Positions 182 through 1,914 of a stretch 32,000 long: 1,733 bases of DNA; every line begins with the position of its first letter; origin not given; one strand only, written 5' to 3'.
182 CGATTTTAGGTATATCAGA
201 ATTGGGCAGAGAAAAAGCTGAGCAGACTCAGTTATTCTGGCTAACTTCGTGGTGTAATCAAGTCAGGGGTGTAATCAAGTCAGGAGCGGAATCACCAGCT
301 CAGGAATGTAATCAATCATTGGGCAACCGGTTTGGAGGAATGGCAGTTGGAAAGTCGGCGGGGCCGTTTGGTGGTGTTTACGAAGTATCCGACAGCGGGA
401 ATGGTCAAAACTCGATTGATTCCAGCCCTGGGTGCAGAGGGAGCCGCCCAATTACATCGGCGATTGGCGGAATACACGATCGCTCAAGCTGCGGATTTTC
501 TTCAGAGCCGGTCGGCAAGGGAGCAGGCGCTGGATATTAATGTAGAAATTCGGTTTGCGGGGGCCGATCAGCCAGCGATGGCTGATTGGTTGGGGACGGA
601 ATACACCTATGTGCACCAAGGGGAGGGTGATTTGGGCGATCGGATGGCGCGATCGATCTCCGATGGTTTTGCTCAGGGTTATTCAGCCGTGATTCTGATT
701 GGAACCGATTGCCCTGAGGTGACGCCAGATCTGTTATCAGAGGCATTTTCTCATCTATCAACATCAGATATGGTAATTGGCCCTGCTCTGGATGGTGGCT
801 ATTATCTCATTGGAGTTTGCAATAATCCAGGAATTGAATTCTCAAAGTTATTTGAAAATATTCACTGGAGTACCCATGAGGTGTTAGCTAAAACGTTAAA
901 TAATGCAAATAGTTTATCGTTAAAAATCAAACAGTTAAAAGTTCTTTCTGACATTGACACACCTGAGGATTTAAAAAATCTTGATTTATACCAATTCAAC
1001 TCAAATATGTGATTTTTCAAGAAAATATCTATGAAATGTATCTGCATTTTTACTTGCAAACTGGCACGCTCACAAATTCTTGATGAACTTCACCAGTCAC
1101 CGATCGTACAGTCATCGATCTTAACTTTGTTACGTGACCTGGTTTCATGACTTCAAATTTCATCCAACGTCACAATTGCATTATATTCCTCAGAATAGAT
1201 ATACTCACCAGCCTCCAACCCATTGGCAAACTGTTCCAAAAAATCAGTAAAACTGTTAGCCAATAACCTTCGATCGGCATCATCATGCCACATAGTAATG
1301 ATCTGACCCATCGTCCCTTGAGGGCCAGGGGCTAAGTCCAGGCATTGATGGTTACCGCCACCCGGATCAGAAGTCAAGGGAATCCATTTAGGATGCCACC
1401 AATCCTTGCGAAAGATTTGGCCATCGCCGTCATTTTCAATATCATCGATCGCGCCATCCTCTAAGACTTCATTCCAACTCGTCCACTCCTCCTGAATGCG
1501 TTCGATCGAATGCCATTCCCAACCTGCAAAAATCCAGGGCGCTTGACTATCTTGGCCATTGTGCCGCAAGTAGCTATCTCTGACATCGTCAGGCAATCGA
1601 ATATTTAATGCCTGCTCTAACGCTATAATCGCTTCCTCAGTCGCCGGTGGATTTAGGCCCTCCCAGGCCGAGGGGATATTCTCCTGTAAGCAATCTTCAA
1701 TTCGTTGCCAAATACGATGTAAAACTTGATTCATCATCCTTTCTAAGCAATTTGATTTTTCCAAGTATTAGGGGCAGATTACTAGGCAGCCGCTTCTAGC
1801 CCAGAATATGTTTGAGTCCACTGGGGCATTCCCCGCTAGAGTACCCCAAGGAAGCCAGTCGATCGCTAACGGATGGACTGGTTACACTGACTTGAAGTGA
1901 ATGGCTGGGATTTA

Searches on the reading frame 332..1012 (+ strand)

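Call 91: search_protein_families(library=pfam, proteins=[window:332-1012:+], max_evalue=0.001)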
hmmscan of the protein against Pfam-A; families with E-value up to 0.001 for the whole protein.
window:332-1012:+ (226 aa): 2 families
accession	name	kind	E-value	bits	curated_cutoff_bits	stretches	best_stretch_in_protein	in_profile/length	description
PF09837.15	DUF2064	-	4.6e-35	120.5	25.8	1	65-181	7-120/120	Uncharacterized protein conserved in bacteria (DUF2064)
PF01983.22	CofC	-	0.00026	20.7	22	1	115-217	86-182/217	Guanylyl transferase CofC like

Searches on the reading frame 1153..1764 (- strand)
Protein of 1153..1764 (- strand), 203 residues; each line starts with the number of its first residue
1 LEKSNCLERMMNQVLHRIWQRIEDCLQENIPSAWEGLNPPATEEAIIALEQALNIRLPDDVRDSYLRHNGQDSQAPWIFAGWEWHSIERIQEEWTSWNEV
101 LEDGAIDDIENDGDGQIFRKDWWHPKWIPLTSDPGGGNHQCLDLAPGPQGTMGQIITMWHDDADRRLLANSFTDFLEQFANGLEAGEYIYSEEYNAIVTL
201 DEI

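Call 91: search_protein_families(library=pfam, proteins=[window:1153-1764:-], max_evalue=0.001)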
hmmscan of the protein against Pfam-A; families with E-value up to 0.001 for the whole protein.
window:1153-1764:- (203 aa): 3 families
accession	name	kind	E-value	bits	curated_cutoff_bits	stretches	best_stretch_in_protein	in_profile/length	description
PF09346.15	SMI1_KNR4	-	3.5e-29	102.4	25.4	1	40-178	1-125/125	SMI1 / KNR4 family (SUKH-1)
PF14568.11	SUKH_6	-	1.9e-07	32.1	27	1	43-176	1-119/119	SMI1-KNR4 cell-wall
PF14567.11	SUKH_5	-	0.00012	22.3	27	0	39-69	20-49/142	SMI1-KNR4 cell-wall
